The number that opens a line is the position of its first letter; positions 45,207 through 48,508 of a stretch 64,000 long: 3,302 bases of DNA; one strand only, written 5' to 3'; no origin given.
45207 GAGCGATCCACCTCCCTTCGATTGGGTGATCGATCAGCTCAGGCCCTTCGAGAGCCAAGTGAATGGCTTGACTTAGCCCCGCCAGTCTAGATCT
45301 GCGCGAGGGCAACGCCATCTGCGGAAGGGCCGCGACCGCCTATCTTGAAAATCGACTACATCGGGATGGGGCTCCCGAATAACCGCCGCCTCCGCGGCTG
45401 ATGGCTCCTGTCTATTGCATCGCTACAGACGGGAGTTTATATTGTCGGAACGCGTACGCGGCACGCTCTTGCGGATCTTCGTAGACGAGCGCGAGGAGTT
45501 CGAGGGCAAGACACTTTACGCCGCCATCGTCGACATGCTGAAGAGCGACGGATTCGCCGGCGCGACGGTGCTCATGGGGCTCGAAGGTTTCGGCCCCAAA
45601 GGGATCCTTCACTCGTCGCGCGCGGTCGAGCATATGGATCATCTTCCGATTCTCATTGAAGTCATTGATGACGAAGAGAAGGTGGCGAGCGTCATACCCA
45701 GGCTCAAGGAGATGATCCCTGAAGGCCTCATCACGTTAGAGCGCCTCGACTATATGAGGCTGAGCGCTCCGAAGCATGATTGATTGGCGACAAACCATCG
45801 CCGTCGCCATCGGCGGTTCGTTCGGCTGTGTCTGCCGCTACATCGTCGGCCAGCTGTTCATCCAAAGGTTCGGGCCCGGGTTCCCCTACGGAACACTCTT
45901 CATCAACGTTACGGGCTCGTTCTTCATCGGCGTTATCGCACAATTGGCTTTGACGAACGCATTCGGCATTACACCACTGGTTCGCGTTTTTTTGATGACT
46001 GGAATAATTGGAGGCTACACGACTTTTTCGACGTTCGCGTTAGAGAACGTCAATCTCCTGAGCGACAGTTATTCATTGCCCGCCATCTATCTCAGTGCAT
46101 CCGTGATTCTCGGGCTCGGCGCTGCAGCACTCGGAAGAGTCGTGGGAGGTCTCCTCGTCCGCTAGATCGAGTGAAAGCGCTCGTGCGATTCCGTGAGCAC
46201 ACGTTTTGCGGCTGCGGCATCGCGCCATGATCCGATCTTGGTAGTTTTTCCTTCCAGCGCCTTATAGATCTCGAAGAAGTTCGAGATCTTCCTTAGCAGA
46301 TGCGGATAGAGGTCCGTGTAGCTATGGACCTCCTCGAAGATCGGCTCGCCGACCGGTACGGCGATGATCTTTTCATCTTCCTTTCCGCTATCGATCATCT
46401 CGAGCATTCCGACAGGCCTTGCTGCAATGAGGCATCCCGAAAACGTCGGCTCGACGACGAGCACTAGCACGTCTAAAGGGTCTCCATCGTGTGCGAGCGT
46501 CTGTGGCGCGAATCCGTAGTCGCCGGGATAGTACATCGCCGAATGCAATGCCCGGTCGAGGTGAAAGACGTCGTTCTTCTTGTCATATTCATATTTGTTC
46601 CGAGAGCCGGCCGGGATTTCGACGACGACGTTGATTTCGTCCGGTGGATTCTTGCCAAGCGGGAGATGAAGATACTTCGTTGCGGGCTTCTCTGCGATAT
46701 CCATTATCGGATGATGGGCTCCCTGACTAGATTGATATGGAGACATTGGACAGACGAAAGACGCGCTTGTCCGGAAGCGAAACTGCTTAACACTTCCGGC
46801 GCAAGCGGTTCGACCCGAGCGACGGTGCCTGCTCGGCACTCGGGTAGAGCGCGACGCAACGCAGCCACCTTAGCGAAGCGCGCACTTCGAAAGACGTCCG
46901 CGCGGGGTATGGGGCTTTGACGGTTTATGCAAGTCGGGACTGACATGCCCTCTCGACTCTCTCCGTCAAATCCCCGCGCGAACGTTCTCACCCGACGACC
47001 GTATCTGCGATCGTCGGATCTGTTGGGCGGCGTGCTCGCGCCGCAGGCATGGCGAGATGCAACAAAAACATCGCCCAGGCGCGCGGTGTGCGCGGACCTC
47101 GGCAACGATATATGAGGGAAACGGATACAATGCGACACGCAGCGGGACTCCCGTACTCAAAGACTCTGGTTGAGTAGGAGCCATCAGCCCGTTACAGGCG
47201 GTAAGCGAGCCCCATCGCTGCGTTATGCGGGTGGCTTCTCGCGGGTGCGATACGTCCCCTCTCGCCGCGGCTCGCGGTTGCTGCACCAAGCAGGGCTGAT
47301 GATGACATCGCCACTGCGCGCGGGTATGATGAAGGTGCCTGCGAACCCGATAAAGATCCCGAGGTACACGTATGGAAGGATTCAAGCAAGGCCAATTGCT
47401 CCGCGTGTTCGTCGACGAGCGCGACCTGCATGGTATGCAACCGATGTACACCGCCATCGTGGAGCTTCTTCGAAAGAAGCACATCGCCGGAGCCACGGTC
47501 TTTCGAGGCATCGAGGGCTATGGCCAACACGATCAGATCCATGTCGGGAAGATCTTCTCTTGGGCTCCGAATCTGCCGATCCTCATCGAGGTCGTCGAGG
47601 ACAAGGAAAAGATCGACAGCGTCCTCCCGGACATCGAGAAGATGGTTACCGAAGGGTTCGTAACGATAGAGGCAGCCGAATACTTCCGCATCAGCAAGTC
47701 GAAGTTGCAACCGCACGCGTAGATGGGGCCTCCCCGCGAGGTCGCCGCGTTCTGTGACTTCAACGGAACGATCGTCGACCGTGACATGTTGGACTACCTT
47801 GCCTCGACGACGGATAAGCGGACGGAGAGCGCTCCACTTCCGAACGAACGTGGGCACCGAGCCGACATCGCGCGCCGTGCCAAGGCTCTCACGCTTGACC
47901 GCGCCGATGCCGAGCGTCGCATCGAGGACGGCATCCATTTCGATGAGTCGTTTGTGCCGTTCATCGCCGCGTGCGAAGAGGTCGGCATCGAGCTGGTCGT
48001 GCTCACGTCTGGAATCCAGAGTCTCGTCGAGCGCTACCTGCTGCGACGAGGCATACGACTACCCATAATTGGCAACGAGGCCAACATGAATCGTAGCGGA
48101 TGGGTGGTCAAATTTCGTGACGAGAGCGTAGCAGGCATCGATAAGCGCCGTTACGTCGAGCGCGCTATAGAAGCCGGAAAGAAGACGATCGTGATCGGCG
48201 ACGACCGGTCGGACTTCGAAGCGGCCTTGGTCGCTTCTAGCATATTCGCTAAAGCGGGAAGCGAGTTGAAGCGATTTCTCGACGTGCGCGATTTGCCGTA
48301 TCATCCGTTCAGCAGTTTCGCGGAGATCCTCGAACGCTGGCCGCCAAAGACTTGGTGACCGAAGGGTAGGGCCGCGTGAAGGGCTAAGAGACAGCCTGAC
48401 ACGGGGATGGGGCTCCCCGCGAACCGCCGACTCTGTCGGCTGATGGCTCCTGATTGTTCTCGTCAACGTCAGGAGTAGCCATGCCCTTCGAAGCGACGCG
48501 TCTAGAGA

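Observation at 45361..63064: Six crcB-motif (fluoride) riboswitches packed into less than 18 kb: a dense, multi-operon fluoride stimulon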

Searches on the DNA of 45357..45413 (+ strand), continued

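Call 44: search_with_rna_model(model_id=R2, sources=[window, L003, L004, L005, L006, L007, L008, L009, L010, L011, L014, L016, L017, L018, L020, L023, L024, L028, L030, L031, L032, L035, L036, L037, L040, L041, L042, L044, L045, L049, L050, L051, L052, L053, L055, L056, L060, L061, L062, L063, L069, L071, L075, L082], max_evalue=1e-8, make_alignment=true)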
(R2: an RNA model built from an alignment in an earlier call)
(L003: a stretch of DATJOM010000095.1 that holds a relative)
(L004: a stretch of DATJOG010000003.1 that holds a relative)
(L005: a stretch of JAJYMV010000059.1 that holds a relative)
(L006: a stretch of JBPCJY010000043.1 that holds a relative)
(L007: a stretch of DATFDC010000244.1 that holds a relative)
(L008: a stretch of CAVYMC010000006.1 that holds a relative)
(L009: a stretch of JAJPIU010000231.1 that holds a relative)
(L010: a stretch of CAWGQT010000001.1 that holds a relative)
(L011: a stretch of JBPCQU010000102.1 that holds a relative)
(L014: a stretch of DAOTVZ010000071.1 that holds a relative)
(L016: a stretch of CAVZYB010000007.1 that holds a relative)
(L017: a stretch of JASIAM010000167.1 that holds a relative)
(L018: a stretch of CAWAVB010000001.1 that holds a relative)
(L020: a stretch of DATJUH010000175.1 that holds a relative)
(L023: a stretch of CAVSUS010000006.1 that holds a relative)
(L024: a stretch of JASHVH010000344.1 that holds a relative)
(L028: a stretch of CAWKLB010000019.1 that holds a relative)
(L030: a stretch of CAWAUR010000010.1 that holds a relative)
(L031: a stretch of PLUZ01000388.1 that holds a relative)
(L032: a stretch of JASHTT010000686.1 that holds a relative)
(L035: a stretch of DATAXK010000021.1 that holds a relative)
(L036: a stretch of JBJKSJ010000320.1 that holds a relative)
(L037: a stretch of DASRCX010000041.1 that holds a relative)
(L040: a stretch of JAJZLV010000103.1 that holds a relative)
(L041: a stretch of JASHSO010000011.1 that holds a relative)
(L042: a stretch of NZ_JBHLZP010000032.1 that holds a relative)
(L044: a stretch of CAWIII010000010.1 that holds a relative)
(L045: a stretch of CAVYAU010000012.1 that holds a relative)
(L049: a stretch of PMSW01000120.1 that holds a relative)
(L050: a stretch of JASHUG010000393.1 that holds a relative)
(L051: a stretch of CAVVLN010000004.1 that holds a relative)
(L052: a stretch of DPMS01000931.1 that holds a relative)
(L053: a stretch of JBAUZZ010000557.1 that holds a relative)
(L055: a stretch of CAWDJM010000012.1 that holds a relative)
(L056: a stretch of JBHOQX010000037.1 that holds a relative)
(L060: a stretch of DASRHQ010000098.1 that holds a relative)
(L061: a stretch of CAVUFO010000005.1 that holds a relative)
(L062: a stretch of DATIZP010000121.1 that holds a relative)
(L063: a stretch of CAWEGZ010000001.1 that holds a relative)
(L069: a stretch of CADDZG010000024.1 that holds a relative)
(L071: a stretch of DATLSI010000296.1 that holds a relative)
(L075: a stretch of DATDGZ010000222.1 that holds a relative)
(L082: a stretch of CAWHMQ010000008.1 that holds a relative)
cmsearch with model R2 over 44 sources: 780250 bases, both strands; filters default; matches with E-value up to 1e-8: 149.
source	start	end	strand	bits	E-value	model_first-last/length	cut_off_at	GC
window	48398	48455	+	67.9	3.1e-22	1-56/56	no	0.67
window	45357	45413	+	66.1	1.4e-21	1-56/56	no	0.65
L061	5666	5721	-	60.7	1.4e-19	1-56/56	no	0.7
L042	7872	7927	-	60.5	1.7e-19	1-56/56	no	0.68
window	62837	62894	-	59.4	4.3e-19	1-56/56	no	0.6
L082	7482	7538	+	58.7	8.2e-19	1-56/56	no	0.68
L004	5626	5682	+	57.7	1.9e-18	1-56/56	no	0.74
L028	11210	11265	+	57.4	2.4e-18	1-56/56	no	0.62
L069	1187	1239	-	57.1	3.1e-18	1-56/56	no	0.7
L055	17926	17982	+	56.9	4e-18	1-56/56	no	0.67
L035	6729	6785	+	56.7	4.6e-18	1-56/56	no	0.74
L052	8250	8305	+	56.4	6e-18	1-56/56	no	0.75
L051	9664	9722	-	56.2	6.8e-18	1-56/56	no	0.68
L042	9206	9262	+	56.1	7.7e-18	1-56/56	no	0.67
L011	5132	5188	-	56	8.3e-18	1-56/56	no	0.67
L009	8871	8926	-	55.7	1.1e-17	1-56/56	no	0.57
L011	5295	5347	+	55.7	1.1e-17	1-56/56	no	0.66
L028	7953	8009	+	55.6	1.2e-17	1-56/56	no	0.7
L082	14589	14641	+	55.5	1.3e-17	1-56/56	no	0.68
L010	16371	16423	+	55.4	1.4e-17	1-56/56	no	0.7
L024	387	442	-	55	2e-17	1-56/56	no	0.64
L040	8161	8217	-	54.7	2.4e-17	1-56/56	no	0.67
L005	8118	8174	-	54.7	2.4e-17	1-56/56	no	0.65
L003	6890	6946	+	54.4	3.3e-17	1-56/56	no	0.72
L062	9749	9804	-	54.1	4.2e-17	1-56/56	no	0.73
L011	9285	9340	+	54.1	4.2e-17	1-56/56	no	0.7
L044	8933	8988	+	54.1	4.3e-17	1-56/56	no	0.64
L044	19872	19927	+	54.1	4.3e-17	1-56/56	no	0.7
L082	5839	5892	-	54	4.6e-17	1-56/56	no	0.65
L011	539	592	+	53.8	5.2e-17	1-56/56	no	0.63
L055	9878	9930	+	53.5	6.8e-17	1-56/56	no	0.62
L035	11193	11249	+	53.4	7.4e-17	1-56/56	no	0.63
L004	17796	17853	-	53.4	7.5e-17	1-56/56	no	0.69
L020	4153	4209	+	53.3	8.3e-17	1-56/56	no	0.68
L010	16262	16316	-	53.1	1e-16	1-56/56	no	0.64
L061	11163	11215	+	53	1.1e-16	1-56/56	no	0.62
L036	1067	1123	+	52.7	1.4e-16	1-56/56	no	0.63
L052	11178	11234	+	52.6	1.5e-16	1-56/56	no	0.77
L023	7748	7802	+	52.6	1.6e-16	1-56/56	no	0.71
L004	18415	18472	-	52.6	1.6e-16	1-56/56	no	0.6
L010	9809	9862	+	52.4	1.8e-16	1-56/56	no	0.69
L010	15766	15821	-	52.4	1.9e-16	1-56/56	no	0.7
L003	17584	17641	-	52.2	2.1e-16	1-56/56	no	0.59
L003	5961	6013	-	52.2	2.1e-16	1-56/56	no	0.62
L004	4354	4406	-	52.2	2.1e-16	1-56/56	no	0.6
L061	9581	9636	+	52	2.5e-16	1-56/56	no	0.75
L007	551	605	+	51.8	2.9e-16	1-56/56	no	0.67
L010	9530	9583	-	51.8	3e-16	1-56/56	no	0.61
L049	12154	12205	+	51.6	3.6e-16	1-56/56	no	0.65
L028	15158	15213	+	51.5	3.8e-16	1-56/56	no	0.68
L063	15928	15982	+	51.5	4e-16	1-56/56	no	0.64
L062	9915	9967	+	50.9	6.3e-16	1-56/56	no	0.66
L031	3653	3705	-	50.9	6.7e-16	1-56/56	no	0.58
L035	16235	16291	+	50.9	6.8e-16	1-56/56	no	0.67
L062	16269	16330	+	50.6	8.8e-16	1-56/56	no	0.66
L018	997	1054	+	50.4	9.7e-16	1-56/56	no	0.67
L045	6383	6435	+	50.4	9.8e-16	1-56/56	no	0.6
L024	4164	4216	-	50.3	1.1e-15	1-56/56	no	0.64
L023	14304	14357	+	50.1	1.3e-15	1-56/56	no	0.69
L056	141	195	+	50.1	1.3e-15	1-56/56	no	0.6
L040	1250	1304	+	50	1.4e-15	1-56/56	no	0.69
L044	4270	4325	+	50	1.4e-15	1-56/56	no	0.64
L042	9072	9118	-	49.9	1.5e-15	1-56/56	no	0.66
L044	15888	15940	+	49.9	1.5e-15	1-56/56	no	0.64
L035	17549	17606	-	49.9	1.5e-15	1-56/56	no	0.67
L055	7844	7897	-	49.9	1.6e-15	1-56/56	no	0.61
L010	3940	3993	-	49.8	1.6e-15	1-56/56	no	0.65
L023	7452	7507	+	49.8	1.6e-15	1-56/56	no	0.66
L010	20686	20742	+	49.6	2e-15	1-56/56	no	0.72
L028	18683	18737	+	49.6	2e-15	1-56/56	no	0.65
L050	6073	6128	-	49.6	2.1e-15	1-56/56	no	0.59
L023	18359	18411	+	49.5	2.2e-15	1-56/56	no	0.62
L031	237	289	+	49.1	3e-15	1-56/56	no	0.6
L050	5068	5124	-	49.1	3.1e-15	1-56/56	no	0.65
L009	6540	6598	-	49.1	3.1e-15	1-56/56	no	0.63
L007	2866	2919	+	48.9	3.7e-15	1-56/56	no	0.65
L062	2999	3054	+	48.8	4e-15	1-56/56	no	0.73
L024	9544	9600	+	48.8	4e-15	1-56/56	no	0.68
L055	9724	9777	-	48.6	4.6e-15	1-56/56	no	0.65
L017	3422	3483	+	48.6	4.7e-15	1-56/56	no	0.71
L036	882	933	-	48.3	5.9e-15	1-56/56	no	0.56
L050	6239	6294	+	48.2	6.4e-15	1-56/56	no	0.77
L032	5273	5323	-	48.2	6.5e-15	1-56/56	no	0.61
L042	2238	2301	+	47.8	9.4e-15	1-56/56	no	0.69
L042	473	528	-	47.7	1e-14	1-56/56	no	0.64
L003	17008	17065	-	47.7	1e-14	1-56/56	no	0.67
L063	20873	20929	-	47.6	1.1e-14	1-56/56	no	0.68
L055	16816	16871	-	47.6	1.1e-14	1-56/56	no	0.66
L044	14714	14770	-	47.2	1.5e-14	1-56/56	no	0.54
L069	1438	1491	+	47.2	1.6e-14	1-56/56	no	0.81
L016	20850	20912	-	47.1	1.8e-14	1-56/56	no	0.6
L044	11260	11314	+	46.9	2e-14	1-56/56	no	0.67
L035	17679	17734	+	46.5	2.8e-14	1-56/56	no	0.62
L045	15174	15231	+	46.1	3.8e-14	1-56/56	no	0.71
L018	6599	6650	+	46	4.3e-14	1-56/56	no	0.63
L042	2067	2123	-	46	4.3e-14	1-56/56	no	0.74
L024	11212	11268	+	46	4.4e-14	1-56/56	no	0.58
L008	12030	12080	+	45.9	4.9e-14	1-56/56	no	0.55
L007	2770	2822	-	45.5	6.8e-14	1-56/56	no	0.64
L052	6906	6969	-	45.4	7.1e-14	1-56/56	no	0.7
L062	16119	16174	-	45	9.9e-14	1-56/56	no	0.64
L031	3866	3920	+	44.7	1.3e-13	1-56/56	no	0.53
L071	6180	6230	+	44.3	1.9e-13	1-56/56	no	0.57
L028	14851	14910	-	44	2.5e-13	1-56/56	no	0.63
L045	6258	6310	-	43.9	2.5e-13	1-56/56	no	0.7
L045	15041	15108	-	43.5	3.6e-13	1-56/56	no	0.69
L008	8826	8876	+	43.5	3.7e-13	1-56/56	no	0.55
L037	12466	12529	+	43.4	4e-13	1-56/56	no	0.61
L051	11825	11875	+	42.8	6.7e-13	1-56/56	no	0.69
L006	11949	11998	+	42.7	7.3e-13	1-56/56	no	0.58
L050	9608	9661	+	42.5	8.7e-13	1-56/56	no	0.69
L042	5091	5147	+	42.1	1.2e-12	1-56/56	no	0.74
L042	4889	4945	-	42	1.3e-12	1-56/56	no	0.68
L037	4076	4139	-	41.7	1.7e-12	1-56/56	no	0.61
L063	18647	18701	-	41.6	1.9e-12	1-56/56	no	0.71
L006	9681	9731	+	41.4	2.2e-12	1-56/56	no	0.57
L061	6498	6553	+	40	7.1e-12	1-56/56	no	0.7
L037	4248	4304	+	39.7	9.6e-12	1-56/56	no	0.65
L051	9782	9837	+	39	1.7e-11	1-56/56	no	0.79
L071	8380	8428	+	38.9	1.9e-11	1-56/56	no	0.47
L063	11164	11237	+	38.9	1.9e-11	1-56/56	no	0.68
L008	11817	11866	-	38.7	2.2e-11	1-56/56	no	0.52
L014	9859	9913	+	38.4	3e-11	1-56/56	no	0.51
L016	9841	9906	-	38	4e-11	1-56/56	no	0.53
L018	12553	12613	+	37.7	5.4e-11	1-56/56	no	0.67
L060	1917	1990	+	37.1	9.2e-11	1-56/56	no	0.65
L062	8238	8293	+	36.8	1.1e-10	1-56/56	no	0.73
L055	14923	14976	-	36.7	1.3e-10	1-56/56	no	0.69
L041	1780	1837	+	36.6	1.3e-10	1-56/56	no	0.74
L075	9518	9580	-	36.4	1.7e-10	1-56/56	no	0.67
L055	19874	19943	+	35.3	4.3e-10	1-56/56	no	0.66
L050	8521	8578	+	35.1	5.1e-10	1-56/56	no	0.69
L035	21047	21115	+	35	5.2e-10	1-56/56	no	0.64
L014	9585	9633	-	34.9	6e-10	1-56/56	no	0.53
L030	11200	11263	+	34.9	6.1e-10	1-56/56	no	0.62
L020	19071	19152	-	34.5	8.5e-10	1-56/56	no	0.7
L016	14554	14626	+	34.2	1e-09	1-56/56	no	0.56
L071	8176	8225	-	34.1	1.2e-09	1-56/56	no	0.48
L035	12966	13026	-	34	1.2e-09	1-56/56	no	0.66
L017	324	384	+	33.8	1.5e-09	1-56/56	no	0.67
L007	399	463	-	33.8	1.6e-09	1-56/56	no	0.69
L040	8332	8378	+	33.1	2.7e-09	1-56/56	no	0.66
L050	14776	14827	+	33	3.1e-09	1-56/56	no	0.67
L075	9671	9770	+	32.9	3.3e-09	1-56/56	no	0.73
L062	8065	8117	-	32.4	4.9e-09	1-56/56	no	0.7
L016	5743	5811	-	32.4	5e-09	1-56/56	no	0.58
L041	3636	3687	+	32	7.2e-09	1-56/56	no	0.71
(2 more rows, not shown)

Alignment A6: 149 matches aligned to the model, 156 columns, each read 5' to 3' on its own strand. Consensus structure (alignment columns), stored with it:
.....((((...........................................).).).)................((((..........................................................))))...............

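Call 67: search_with_rna_model(model_id=R2, sources=[L083], max_evalue=1, filters=off)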
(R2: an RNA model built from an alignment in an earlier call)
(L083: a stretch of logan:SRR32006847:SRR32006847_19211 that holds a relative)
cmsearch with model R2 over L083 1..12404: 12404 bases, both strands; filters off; matches with E-value up to 1: 15.
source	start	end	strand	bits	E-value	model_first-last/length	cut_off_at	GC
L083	8895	8952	+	59.4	6.9e-21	1-56/56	no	0.6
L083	9435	9491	+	50.5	1.5e-17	1-56/56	no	0.67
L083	8749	8816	-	19.3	6.2e-06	1-56/56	no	0.63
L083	2562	2609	-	10.9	0.008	1-56/56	no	0.67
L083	9278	9337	-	10.5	0.011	6-48/56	no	0.7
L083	2529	2582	+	9.8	0.021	6-46/56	no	0.59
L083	4110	4188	+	8.3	0.074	1-56/56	no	0.63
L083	5985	6039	+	8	0.093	6-42/56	no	0.73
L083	1985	2038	-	7.6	0.14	1-56/56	no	0.65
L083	1253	1287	+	7.4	0.16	1-56/56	no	0.63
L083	6444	6453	-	7.2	0.19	9-18/56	no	0.7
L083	3383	3423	-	6.6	0.32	6-43/56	no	0.76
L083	4836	4902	+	6.4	0.37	6-51/56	no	0.7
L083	904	976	-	6.4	0.37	1-56/56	no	0.56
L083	1635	1675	+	6.2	0.46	6-44/56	no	0.76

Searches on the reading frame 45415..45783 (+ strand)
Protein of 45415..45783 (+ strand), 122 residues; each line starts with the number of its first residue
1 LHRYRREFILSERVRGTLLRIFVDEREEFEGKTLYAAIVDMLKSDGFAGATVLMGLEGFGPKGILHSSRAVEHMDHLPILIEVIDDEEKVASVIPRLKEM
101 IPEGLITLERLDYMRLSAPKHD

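Call 6: search_protein_families(library=pfam, proteins=[window:45415-45783:+], max_evalue=0.01)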
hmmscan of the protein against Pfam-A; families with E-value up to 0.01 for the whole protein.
window:45415-45783:+ (122 aa): 2 families
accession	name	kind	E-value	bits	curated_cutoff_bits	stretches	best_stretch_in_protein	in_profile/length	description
PF02641.20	DUF190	-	1.1e-30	106.1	23.4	1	18-111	2-95/97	Uncharacterized ACR, COG1993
PF00543.27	P-II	-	0.00092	20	25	1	35-103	13-80/102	Nitrogen regulatory protein P-II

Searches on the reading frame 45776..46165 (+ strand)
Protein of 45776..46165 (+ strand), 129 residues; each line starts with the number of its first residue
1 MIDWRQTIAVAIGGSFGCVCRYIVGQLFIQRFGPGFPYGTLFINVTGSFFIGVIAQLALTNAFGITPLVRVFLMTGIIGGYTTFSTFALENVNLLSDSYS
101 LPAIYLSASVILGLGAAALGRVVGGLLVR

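Call 6: search_protein_families(library=pfam, proteins=[window:45776-46165:+], max_evalue=0.01)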
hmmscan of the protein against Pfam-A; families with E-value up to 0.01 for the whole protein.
window:45776-46165:+ (129 aa): 1 family
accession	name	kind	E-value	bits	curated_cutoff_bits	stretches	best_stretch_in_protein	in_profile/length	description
PF02537.21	CRCB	-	8.9e-27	93.9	32.9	1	8-120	1-102/103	CrcB-like protein, Camphor Resistance (CrcB)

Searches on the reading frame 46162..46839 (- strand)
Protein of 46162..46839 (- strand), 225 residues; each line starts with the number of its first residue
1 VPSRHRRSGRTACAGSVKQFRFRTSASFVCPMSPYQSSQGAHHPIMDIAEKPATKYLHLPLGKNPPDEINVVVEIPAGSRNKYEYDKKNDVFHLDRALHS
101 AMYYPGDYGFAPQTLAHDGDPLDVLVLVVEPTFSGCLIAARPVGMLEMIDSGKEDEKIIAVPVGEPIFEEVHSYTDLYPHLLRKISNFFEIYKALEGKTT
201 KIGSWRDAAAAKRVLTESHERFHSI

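Call 6: search_protein_families(library=pfam, proteins=[window:46162-46839:-], max_evalue=0.01)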
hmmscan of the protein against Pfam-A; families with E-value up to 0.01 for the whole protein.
window:46162-46839:- (225 aa): 1 family
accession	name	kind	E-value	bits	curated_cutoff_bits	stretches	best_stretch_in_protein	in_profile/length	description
PF00719.24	Pyrophosphatase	-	3.4e-57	193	23.5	1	71-222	1-152/153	Inorganic pyrophosphatase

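Call 10: search_protein_families(library=ncbifam, proteins=[window:46162-46839:-], max_evalue=0.01)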
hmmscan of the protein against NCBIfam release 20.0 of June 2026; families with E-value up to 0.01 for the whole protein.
window:46162-46839:- (225 aa): 3 families
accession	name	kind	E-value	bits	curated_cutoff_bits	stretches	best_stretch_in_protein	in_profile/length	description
NF002317.0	PRK01250.1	equivalog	1.6e-53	181.2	200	1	57-222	4-173/176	inorganic diphosphatase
NF002578.0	PRK02230.1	equivalog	3.8e-37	127.5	246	1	68-221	5-159/185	inorganic pyrophosphatase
NF001886.0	PRK00642.1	equivalog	2.3e-25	89.4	247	2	117-223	92-202/208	inorganic pyrophosphatase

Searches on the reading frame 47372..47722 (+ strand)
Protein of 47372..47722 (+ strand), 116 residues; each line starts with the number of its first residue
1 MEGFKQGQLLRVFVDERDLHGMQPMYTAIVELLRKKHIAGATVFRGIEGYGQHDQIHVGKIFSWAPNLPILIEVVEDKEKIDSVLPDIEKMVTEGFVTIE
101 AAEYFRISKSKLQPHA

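Call 62: search_protein_families(library=pfam, proteins=[window:47372-47722:+], max_evalue=0.001)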
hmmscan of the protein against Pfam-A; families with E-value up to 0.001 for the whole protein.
window:47372-47722:+ (116 aa): 2 families
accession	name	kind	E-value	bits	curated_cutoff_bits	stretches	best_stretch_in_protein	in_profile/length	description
PF02641.20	DUF190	-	1.3e-33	115.6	23.4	1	9-102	2-95/97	Uncharacterized ACR, COG1993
PF00543.27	P-II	-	0.00012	22.8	25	1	27-99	14-92/102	Nitrogen regulatory protein P-II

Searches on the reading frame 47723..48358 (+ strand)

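Call 6: search_protein_families(library=pfam, proteins=[window:47723-48358:+], max_evalue=0.01)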
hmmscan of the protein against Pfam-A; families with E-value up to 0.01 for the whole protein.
window:47723-48358:+ (211 aa): 2 families
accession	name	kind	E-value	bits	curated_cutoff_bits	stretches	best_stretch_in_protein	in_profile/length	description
PF12710.13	HAD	-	2.6e-11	44.7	27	1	9-168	1-188/189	haloacid dehalogenase-like hydrolase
PF00702.32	Hydrolase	-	0.0097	16.8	26.4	0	42-169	68-188/191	haloacid dehalogenase-like hydrolase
